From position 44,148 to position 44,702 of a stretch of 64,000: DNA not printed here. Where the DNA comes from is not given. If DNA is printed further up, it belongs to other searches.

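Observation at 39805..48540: Mosaic AT-rich defence island between groEL and a 3D-domain gene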

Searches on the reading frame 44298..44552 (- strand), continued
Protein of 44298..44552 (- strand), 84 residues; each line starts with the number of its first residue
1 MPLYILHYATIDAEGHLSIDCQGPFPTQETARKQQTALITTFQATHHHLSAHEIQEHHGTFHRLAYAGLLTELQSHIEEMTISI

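Call 52: search_protein_families(library=padloc, proteins=[L035:4104-5390:+, L035:5402-5995:+, L035:6634-9696:-, L037:5264-5983:+, L037:6256-7767:+, L037:7780-9087:+, L037:1623-4574:-], max_evalue=0.01)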
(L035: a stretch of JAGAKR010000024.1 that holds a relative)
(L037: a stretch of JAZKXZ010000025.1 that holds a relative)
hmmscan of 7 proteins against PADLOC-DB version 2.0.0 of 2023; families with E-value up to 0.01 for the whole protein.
L035:4104-5390:+ (428 aa): 70 families (the best 25 are shown)
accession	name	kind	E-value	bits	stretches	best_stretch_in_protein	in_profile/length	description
PDLC02335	AbiLi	-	4.2e-76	254.1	1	1-426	49-287/326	AbiLi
PDLC02980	AriA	-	3.4e-33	113.9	2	44-151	1-114/304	-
PDLC04392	PDC-M07A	-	1.8e-18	64.8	2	287-408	267-388/432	-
PDLC04176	HEC-01A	-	3.6e-18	64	2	43-232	24-217/371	-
PDLC04177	HEC-01A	-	6.7e-18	62.9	1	40-399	24-365/393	-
PDLC04391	PDC-M07A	-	7.1e-18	62.8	2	298-408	276-386/412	-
PDLC04178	HEC-01A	-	4.3e-17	60.2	2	288-400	247-357/399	-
PDLC04393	PDC-M07A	-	5.3e-17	59.9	2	272-407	254-389/435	-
PDLC04541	PDC-M25A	-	4.3e-15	53.7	2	307-405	252-344/380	-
PDLC04389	PDC-M07A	-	5.6e-15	53.3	2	316-407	315-407/443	-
PDLC04182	HEC-01A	-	9.4e-15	52.5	2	306-409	286-385/406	-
PDLC02979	AriA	-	1.1e-14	53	1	1-366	1-368/373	-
PDLC04426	PDC-M12A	-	1.2e-14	52.5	1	1-420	1-367/369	-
PDLC04175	HEC-01A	-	2.9e-12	44.3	2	41-148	24-132/363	-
PDLC04180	HEC-01A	-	3.3e-12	44.3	2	303-394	252-342/382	-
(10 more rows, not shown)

L035:5402-5995:+ (197 aa): 2 families
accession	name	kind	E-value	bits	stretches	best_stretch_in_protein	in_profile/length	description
PDLC02337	AbiLii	-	1.4e-15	56.3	1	5-191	23-87/170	AbiLii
PDLC04136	mad4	-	0.0019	17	1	48-112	45-109/110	mads_4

L035:6634-9696:- (1020 aa): 9 families
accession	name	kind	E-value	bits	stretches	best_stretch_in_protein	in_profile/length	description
PDLC03040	REase_I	-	2.2e-299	993.8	1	9-1010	3-1022/1029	Type I restriction enzyme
PDLC03044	REase_I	-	1.2e-81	273.1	2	55-569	52-555/1034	Type I restriction enzyme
PDLC03041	REase_I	-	6.5e-60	201.2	2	229-685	281-746/1099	Type I restriction enzyme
PDLC03048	REase_I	-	5.6e-59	198.2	2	12-467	5-444/976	Type I restriction enzyme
PDLC03046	REase_I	-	5e-25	85.6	2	122-445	116-455/1025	Type I restriction enzyme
PDLC03045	REase_I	-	6.7e-16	55.4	2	119-468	110-464/995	Type I restriction enzyme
PDLC03043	REase_I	-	1e-12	45.8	1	13-253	33-266/313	Type I restriction enzyme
PDLC04934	PDC-S15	-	4.1e-09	34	1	895-1008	295-410/416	-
PDLC04927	PDC-S15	-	8.7e-05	19.6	1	937-1005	340-409/422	-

L037:5264-5983:+ (239 aa): 1 family
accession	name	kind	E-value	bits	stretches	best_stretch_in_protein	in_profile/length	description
PDLC03534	REase_II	-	4.9e-09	33.7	1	96-233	184-329/351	Type II restriction enzyme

L037:6256-7767:+ (503 aa): 7 families
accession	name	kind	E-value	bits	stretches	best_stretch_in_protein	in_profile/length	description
PDLC01457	WYL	-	0.00019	19.1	1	440-498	4-56/229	"CAS-I,CAS-II,CAS-III,CAS-IV,CAS-V,CAS-VI; associated_signaling"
PDLC01850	CARF3--CARF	-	0.00071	17.5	1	421-492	126-193/209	-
PDLC03963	SoFic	-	0.001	16.5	1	427-499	274-349/361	-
PDLC01865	CARF3--CARF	-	0.0055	14.3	1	407-500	134-203/215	-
PDLC01268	CasR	-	0.0058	14.6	0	437-498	121-174/179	"CAS-I,CAS-II,CAS-III,CAS-IV,CAS-V,CAS-VI; associated_signaling"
PDLC01044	Csa3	-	0.0071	14.2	0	459-492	150-182/194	Type I-A associated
PDLC01434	CasR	-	0.0074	14.2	0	437-498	125-180/191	"CAS-I,CAS-II,CAS-III,CAS-IV,CAS-V,CAS-VI; associated_signaling"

L037:7780-9087:+ (435 aa): 3 families
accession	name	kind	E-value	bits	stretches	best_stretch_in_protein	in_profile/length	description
PDLC03812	RTasRmuC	-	2e-58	196.1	1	31-419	59-436/439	DRT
PDLC00601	ZorA1|ZorA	-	3.5e-05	20.6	1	24-203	391-585/699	MotA/ExbB/TolQ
PDLC00648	ZorA3|ZorA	-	0.0033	14.2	1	32-149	381-497/692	MotA/ExbB/TolQ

L037:1623-4574:- (983 aa): 31 families (the best 25 are shown)
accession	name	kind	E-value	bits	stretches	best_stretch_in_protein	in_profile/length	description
PDLC03802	RTasHel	-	1.1e-30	105.2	2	314-548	152-342/675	DRT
PDLC00123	GajB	-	9.1e-30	101.8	2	359-686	179-459/540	UrvD helicase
PDLC00132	GajB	-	2.2e-26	90.7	2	6-139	21-136/625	UrvD helicase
PDLC00114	GajB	-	2.1e-23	80.8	3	7-59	26-79/635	UrvD helicase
PDLC00103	GajB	-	1.8e-22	78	2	322-687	177-539/612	UrvD helicase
PDLC00127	GajB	-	4.9e-21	72.9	2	345-472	190-315/594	UrvD helicase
PDLC00122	GajB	-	3.4e-20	70.4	2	5-56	20-71/502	UrvD helicase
PDLC00138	GajB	-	8.2e-20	69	2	347-456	211-314/581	UrvD helicase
PDLC00118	GajB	-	4.7e-17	60.1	2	343-458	136-250/515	UrvD helicase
PDLC00117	GajB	-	8.5e-17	58.9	2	361-687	223-533/604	UrvD helicase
PDLC00130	GajB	-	2.5e-16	57.1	2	345-460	194-304/589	UrvD helicase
PDLC00129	GajB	-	2.6e-16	57.3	2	321-446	191-309/594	UrvD helicase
PDLC00133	GajB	-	8.1e-15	52.7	2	347-471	194-315/382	UrvD helicase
PDLC00119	GajB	-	4.8e-14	50.2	1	346-696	208-507/565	UrvD helicase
PDLC00107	GajB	-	7.8e-14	49.2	2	361-765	220-557/587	UrvD helicase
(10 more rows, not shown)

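Call 53: search_protein_families(library=pfam, alignment_id=A3, max_evalue=1)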
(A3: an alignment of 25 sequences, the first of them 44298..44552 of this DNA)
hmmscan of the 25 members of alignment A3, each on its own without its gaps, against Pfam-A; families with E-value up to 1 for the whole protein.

A. member 1, window:44298-44552:- (84 aa): 1 family
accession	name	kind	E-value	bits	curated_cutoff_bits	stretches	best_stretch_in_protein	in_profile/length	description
PF11340.13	DUF3142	-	0.048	14.1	30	1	18-83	10-76/202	Protein of unknown function (DUF3142)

B. families by the number of members that match (of 25 scanned): 19 families
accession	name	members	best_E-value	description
PF11340.13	DUF3142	2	0.016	Protein of unknown function (DUF3142)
PF08933.16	PrnB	2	0.051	Monodechloroaminopyrrolnitrin synthase PrnB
PF08846.15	DUF1816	1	0.0033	Domain of unknown function (DUF1816)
PF12008.13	EcoR124_C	1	0.012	Type I restriction and modification enzyme - subunit R C terminal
PF05939.18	Phage_min_tail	1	0.023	Phage minor tail protein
PF22005.2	WWE_1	1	0.03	Parp14 WWE domain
PF20543.3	CowN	1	0.03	N2-fixation sustaining protein CowN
PF08340.16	YicC-like_C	1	0.031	Endoribonuclease YicC-like, C-terminal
PF24734.1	DUF7685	1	0.031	Domain of unknown function (DUF7685)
PF13044.11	Fusion_F0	1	0.039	Fusion glycoprotein F0, Isavirus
PF25206.1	DUF7836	1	0.041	Domain of unknown function (DUF7836)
PF09765.14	FANCL_d1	1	0.043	FANCL UBC-like domain 1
PF23137.1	HVO_0758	1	0.081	HVO_0758 mu-protein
PF11441.14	MxiM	1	0.098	Pilot protein MxiM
PF05129.18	Zn_ribbon_Elf1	1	0.099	Transcription elongation factor Elf1 like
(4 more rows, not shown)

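Call 54: search_protein_families(library=phrogs, alignment_id=A3, max_evalue=0.1)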
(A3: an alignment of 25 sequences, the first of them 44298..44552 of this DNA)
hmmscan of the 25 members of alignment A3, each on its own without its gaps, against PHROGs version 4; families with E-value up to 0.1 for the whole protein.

A. member 1, window:44298-44552:- (84 aa): 0 families

B. families by the number of members that match (of 25 scanned): 11 families
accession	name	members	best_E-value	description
phrog_10879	-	1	0.0039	-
phrog_37256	-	1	0.014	-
phrog_10624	-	1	0.017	-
phrog_13433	-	1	0.022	-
phrog_6295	-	1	0.027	-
phrog_28602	-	1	0.052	-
phrog_6995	-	1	0.068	holin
phrog_21104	-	1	0.075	-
phrog_13446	-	1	0.076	-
phrog_7232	-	1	0.079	-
phrog_5092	-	1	0.087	-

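Call 55: search_solved_structures(query=A3, max_evalue=10)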
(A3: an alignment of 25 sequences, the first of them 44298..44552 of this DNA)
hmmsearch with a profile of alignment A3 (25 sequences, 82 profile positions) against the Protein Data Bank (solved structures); distinct sequences matched with E-value up to 10: 5.
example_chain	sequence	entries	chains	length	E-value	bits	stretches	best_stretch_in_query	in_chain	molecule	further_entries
7so5_A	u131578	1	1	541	8.1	10.1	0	33-79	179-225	Toxin B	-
2bvm_A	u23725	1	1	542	8.1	10.1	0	33-79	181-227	TOXIN B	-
2bvl_A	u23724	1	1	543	8.1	10.1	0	33-79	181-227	TOXIN B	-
6oq8_A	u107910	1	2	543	8.1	10.1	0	33-79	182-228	Toxin B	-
8y2l_A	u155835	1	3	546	8.2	10.1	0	33-79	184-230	Glucosyltransferase TcdB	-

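Call 63: find_related_loci(query=A4, collection=viral_contigs, flank=5000)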
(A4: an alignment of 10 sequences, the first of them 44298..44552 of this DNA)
Query A4 (84 aa) in viral_contigs; peptide patterns used: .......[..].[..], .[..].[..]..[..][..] (x = any residue, [..] = any of these).
29 stretches matched a pattern, but none encodes a relative of the query by tblastn (E <= 1e-3).

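Call 67: find_related_loci(query=A6, collection=metagenome_contigs, flank=4000)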
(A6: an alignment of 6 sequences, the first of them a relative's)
Query A6 (81 aa) in metagenome_contigs; peptide patterns used: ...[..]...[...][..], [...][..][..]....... (x = any residue, [..] = any of these).
53 stretches matched a pattern, but none encodes a relative of the query by tblastn (E <= 1e-3).

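Call 68: find_homologous_proteins(query=A3, max_evalue=0.001)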
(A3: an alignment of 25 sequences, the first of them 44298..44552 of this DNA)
Query A3 (25 sequences) (84 aa, profile of the alignment): 48 proteins with E <= 0.001 among 202 candidates.
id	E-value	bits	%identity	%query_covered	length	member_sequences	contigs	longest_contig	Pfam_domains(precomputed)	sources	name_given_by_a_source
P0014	3.4e-30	122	59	98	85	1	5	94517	-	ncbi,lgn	-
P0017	4.7e-30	122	56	98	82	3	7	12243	-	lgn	-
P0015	1.9e-29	120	55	98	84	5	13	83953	-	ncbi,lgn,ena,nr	ncbi:MAG: hypothetical protein IJO34_05870 [Akkermansia sp.]|nr:hypothetical protein [Akkermansia sp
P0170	3.0e-29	119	66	98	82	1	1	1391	-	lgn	-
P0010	1.6e-28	117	74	100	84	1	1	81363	-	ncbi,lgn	-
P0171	8.3e-28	114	74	95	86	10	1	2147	-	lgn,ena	-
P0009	2.0e-27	113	78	95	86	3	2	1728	-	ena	-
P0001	4.2e-27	112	100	100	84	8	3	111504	-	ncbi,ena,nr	ncbi:MAG: hypothetical protein J6J97_03270 [Akkermansia sp.]|nr:hypothetical protein [Akkermansia sp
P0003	1.3e-26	111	88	98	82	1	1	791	-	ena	-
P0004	1.9e-26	110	87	100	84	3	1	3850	-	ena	-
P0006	3.4e-26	109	83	98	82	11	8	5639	-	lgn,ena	-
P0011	3.5e-26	109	78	95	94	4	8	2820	-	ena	-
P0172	5.0e-26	109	65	95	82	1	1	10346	-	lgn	-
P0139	7.0e-26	108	56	100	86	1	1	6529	-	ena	-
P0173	8.7e-26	108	59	95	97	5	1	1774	-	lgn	-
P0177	2.0e-23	100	37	93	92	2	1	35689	-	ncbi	-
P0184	3.8e-20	90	34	98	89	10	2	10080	-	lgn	-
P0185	3.0e-19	87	33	98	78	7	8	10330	-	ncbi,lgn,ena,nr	ncbi:MAG: hypothetical protein IIX42_08330 [Alistipes sp.]|nr:hypothetical protein [Alistipes sp.]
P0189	9.5e-18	82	36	94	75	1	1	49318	-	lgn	-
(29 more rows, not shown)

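Call 69: find_encoding_contigs(protein=P0177, flank=4000, max_places=2)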
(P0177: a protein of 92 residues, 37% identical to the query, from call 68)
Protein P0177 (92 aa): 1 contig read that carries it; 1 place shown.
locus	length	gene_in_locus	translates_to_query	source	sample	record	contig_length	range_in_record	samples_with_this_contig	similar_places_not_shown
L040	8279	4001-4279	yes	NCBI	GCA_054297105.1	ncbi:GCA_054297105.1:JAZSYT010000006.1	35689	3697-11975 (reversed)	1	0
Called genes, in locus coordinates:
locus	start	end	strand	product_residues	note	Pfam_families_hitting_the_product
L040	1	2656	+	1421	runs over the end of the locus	PF00176:SNF2-rel_dom, PF00271:Helicase_C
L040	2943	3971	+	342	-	PF13173:AAA_14, PF13635:DUF4143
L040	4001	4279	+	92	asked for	-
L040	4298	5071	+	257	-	PF06044:DpnI, PF17726:DpnI_C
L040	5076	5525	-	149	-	PF00383:dCMP_cyt_deam_1, PF14437:MafB19-deam (weak)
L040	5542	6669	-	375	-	PF01458:SUFBD_core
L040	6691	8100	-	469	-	PF19295:SufBD_N, PF01458:SUFBD_core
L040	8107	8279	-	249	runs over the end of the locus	PF00005:ABC_tran, PF02463:SMC_N (faint)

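Call 70: find_encoding_contigs(protein=P0185, flank=4000, max_places=3)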
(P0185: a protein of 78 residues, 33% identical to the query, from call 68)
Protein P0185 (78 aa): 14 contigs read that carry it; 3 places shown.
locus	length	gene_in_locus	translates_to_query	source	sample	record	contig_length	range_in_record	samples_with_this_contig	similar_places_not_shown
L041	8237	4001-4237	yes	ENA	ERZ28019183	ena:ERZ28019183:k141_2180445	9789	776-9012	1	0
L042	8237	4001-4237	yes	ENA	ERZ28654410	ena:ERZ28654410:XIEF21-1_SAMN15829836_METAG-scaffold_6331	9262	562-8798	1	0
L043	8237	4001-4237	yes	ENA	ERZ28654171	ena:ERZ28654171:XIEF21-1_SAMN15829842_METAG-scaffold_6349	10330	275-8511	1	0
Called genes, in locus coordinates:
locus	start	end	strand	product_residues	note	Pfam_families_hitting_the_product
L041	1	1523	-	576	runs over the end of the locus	PF00749:tRNA-synt_1c, PF03950:tRNA-synt_1c_C, PF20974:tRNA-synt_1c_C2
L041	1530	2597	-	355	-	PF28590:Lipid_A_deac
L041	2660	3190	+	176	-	PF00588:SpoU_methylase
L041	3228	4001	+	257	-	PF06044:DpnI, PF17726:DpnI_C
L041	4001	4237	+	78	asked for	-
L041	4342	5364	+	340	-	PF03462:PCRF, PF00472:RF-1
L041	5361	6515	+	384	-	PF07075:NamZ_N, PF20732:NamZ_C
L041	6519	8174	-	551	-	PF06826:Asp-Al_Ex, PF02080:TrkA_C, PF06826:Asp-Al_Ex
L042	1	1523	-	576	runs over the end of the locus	PF00749:tRNA-synt_1c, PF03950:tRNA-synt_1c_C, PF20974:tRNA-synt_1c_C2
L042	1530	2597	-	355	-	PF28590:Lipid_A_deac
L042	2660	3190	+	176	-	PF00588:SpoU_methylase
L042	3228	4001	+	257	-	PF06044:DpnI, PF17726:DpnI_C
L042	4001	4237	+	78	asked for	-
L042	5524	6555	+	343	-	PF07075:NamZ_N, PF20732:NamZ_C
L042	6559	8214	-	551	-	PF06826:Asp-Al_Ex, PF02080:TrkA_C, PF06826:Asp-Al_Ex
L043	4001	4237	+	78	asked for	-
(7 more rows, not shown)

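Call 71: find_encoding_contigs(protein=P0189, flank=4000, max_places=2)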
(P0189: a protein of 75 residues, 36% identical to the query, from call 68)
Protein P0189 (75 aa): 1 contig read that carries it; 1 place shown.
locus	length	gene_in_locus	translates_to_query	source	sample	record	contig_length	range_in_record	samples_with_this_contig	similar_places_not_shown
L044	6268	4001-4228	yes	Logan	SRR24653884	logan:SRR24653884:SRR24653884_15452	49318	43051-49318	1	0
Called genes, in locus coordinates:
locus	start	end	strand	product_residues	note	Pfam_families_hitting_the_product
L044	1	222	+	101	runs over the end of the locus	-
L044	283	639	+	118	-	PF00029:Connexin (weak)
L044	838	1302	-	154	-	PF05732:RepL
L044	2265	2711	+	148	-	-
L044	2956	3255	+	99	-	-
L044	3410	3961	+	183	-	PF04002:RadC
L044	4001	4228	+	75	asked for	-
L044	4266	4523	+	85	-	-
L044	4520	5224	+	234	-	-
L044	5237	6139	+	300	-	-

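Call 72: search_protein_families(library=pfam, proteins=[L044:4266-4523:+, L044:4520-5224:+, L044:5237-6139:+, L044:2956-3255:+, L044:2265-2711:+, L040:2943-3971:+, L037:5264-5983:+], max_evalue=0.1)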
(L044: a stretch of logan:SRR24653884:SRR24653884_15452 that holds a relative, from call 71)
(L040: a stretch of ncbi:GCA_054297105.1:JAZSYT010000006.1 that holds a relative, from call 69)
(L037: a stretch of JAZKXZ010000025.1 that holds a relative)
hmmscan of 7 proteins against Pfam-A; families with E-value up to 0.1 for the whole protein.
L044:4266-4523:+ (85 aa): 2 families
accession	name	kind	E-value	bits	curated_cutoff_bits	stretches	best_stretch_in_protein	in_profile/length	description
PF24024.1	DUF7336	-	0.00067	19.9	25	1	1-57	1-53/60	Domain of unknown function (DUF7336)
PF08537.15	NBP1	-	0.066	13.2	25.8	1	21-62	95-136/330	Fungal Nap binding protein NBP1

L044:4520-5224:+ (234 aa): 0 families

L044:5237-6139:+ (300 aa): 0 families

L044:2956-3255:+ (99 aa): 0 families

L044:2265-2711:+ (148 aa): 1 family
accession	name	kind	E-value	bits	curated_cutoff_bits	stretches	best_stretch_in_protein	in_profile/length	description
PF24920.1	C2_TCB1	-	0.099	12.8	27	0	33-125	17-112/125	Tricalbin-1-like, C2 domain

L040:2943-3971:+ (342 aa): 3 families
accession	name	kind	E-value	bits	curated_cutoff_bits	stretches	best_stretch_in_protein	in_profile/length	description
PF13635.12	DUF4143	-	1.3e-45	155.5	28.1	1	129-288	1-160/160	Domain of unknown function (DUF4143)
PF13173.12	AAA_14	-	6.7e-15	55.7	27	1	2-88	38-128/129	AAA domain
PF00392.27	GntR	-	0.046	13.8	27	0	154-187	19-53/64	Bacterial regulatory proteins, gntR family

L037:5264-5983:+ (239 aa): 1 family
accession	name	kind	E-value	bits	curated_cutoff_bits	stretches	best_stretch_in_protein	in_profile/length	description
PF12167.14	Arm-DNA-bind_2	-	0.0089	16.5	22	1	101-139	20-58/65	Arm DNA-binding domain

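Call 73: find_encoding_contigs(protein=P0184, flank=4000, max_places=3)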
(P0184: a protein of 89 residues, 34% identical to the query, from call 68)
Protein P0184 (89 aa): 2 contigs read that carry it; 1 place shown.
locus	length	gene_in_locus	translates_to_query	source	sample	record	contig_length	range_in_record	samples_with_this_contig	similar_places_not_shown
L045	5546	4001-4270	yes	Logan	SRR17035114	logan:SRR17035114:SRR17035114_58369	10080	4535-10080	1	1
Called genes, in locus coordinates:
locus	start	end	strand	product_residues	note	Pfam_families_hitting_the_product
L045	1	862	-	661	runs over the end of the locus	PF02837:Glyco_hydro_2_N, PF22666:Glyco_hydro_2_N2, PF00703:Glyco_hydro_2, PF02836:Glyco_hydro_2_C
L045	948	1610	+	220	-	PF02674:Colicin_V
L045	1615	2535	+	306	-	PF16745:RsgA_N, PF03193:RsgA_GTPase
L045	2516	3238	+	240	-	PF00588:SpoU_methylase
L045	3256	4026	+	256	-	PF06044:DpnI, PF17726:DpnI_C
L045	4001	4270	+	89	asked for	-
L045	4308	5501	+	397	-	PF00202:Aminotran_3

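Call 85: search_protein_families(library=padloc, proteins=[L031:6323-8575:-, L033:6453-8705:-, L030:6870-7454:-, L030:7871-8263:-, L030:6272-6661:-, L021:8471-9070:-], max_evalue=0.001)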
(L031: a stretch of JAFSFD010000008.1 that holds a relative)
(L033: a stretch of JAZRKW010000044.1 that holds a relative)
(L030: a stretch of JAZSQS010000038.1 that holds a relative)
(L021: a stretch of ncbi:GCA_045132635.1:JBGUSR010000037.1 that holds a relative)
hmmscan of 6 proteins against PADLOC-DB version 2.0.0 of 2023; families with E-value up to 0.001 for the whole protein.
L031:6323-8575:- (750 aa): 5 families
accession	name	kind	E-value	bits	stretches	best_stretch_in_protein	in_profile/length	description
PDLC05079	PDC-S73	-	1.6e-108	362.5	1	4-680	5-671/752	-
PDLC02400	Aga_TIR-PNTD1-PNTD2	-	1.4e-32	110.8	1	1-156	1-160/639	Class I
PDLC02416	Aga_REase-TIR-PNTD1-PNTD2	-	3.9e-22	76.6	1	1-130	1-126/572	Class I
PDLC04140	mad8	-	7.6e-05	20.4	1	186-313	25-111/314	mads_8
PDLC00268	PtuA1|PtuA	-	0.0006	17.3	0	164-287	3-136/411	AAA ATPase domain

L033:6453-8705:- (750 aa): 4 families
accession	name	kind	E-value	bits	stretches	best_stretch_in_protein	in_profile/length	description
PDLC05079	PDC-S73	-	2e-105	352.2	1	4-686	5-672/752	-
PDLC02400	Aga_TIR-PNTD1-PNTD2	-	2.2e-34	116.8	1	1-155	1-159/639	Class I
PDLC02416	Aga_REase-TIR-PNTD1-PNTD2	-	4.5e-22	76.4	1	1-130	1-126/572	Class I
PDLC04140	mad8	-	0.00011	19.9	1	186-315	25-113/314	mads_8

L030:6870-7454:- (194 aa): 0 families

L030:7871-8263:- (130 aa): 0 families

L030:6272-6661:- (129 aa): 16 families
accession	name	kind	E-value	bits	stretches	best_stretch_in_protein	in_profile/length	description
PDLC04266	PDC-M01B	-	7.7e-07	27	1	12-57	94-141/281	-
PDLC04255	PDC-M01B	-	1.3e-06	26.3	1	5-57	100-154/285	-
PDLC04251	PDC-M01B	-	1.3e-06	26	1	5-57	91-145/279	-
PDLC00315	PtuB1|PtuB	-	1.4e-06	26.3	1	5-59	23-81/227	Unknown function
PDLC04259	PDC-M01B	-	2.5e-06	25.7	1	8-57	91-141/277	-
PDLC04248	PDC-M01B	-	3.2e-06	25.2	1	10-58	32-82/216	-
PDLC04264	PDC-M01B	-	5.4e-06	24.4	1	6-57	93-147/282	-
PDLC00317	PtuB1|PtuB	-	1.5e-05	23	1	13-56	60-106/244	Unknown function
PDLC04256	PDC-M01B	-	2.1e-05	22.2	1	6-56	99-152/285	-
PDLC00340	PtuB1|PtuB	-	5.3e-05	20.9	1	12-60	66-116/268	Unknown function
PDLC00348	PtuB1|PtuB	-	0.00013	19.5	1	6-59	46-106/198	Unknown function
PDLC04267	PDC-M01B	-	0.0002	19.2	1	4-56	84-138/275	-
PDLC00335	PtuB1|PtuB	-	0.00038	18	1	14-70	50-115/214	Unknown function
PDLC00325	PtuB1|PtuB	-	0.00048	17.8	1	14-71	53-119/213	Unknown function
PDLC04253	PDC-M01B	-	0.0005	17.4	1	12-56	105-151/366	-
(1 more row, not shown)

L021:8471-9070:- (199 aa): 0 families
